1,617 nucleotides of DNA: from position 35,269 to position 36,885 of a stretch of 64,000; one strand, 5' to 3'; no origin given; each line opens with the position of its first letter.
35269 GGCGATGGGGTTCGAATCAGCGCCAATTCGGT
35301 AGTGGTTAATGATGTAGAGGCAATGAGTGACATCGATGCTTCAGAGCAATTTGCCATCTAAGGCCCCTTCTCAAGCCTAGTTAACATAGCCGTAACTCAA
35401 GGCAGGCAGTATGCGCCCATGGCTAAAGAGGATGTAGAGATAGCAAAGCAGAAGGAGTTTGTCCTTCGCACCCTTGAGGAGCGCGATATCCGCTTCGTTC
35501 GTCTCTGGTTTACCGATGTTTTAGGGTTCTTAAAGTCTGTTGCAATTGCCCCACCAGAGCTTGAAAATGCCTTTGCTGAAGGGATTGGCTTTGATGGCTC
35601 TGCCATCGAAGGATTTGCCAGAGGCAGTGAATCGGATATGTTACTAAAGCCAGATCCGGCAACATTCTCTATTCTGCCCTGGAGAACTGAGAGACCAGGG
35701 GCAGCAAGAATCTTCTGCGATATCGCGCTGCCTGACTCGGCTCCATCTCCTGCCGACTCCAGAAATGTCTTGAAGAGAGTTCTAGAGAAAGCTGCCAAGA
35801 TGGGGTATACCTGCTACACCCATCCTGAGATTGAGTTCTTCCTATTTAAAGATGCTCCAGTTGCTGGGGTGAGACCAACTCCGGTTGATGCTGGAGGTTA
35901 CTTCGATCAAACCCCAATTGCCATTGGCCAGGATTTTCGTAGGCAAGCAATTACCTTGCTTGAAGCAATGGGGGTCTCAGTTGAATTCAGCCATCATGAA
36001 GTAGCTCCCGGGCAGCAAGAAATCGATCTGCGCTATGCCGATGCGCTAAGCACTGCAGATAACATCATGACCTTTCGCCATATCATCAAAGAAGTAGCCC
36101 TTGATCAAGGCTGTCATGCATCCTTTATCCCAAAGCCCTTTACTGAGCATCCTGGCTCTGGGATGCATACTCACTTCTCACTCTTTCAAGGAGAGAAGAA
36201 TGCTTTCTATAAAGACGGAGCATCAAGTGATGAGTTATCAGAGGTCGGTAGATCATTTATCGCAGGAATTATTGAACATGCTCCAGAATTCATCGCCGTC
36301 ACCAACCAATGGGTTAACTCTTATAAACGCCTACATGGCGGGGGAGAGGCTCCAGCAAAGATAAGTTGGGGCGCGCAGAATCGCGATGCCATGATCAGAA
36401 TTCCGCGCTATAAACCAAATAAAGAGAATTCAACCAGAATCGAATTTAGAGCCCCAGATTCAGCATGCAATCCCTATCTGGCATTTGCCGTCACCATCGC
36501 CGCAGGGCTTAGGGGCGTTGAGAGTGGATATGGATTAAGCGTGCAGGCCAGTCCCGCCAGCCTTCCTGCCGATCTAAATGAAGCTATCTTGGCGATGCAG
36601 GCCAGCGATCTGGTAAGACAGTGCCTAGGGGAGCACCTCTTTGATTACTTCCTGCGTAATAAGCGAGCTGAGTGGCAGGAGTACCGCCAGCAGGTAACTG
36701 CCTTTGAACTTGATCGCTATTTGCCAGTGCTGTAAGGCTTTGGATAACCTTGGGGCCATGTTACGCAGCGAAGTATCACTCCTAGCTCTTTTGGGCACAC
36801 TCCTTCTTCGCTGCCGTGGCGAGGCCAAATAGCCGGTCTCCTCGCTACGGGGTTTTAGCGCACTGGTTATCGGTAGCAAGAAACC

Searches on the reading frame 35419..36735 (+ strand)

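Call 60: search_protein_families(library=pfam, proteins=[window:35419-36735:+], max_evalue=0.00001)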
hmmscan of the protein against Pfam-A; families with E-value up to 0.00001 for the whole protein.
window:35419-36735:+ (438 aa): 2 families
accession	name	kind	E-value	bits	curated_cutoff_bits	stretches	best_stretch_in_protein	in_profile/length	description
PF00120.29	Gln-synt_C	-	1.4e-113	379.9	24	1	112-434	2-344/344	Glutamine synthetase, catalytic domain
PF03951.24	Gln-synt_N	-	1.1e-28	99.1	33.4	1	23-104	1-81/82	Glutamine synthetase, beta-Grasp domain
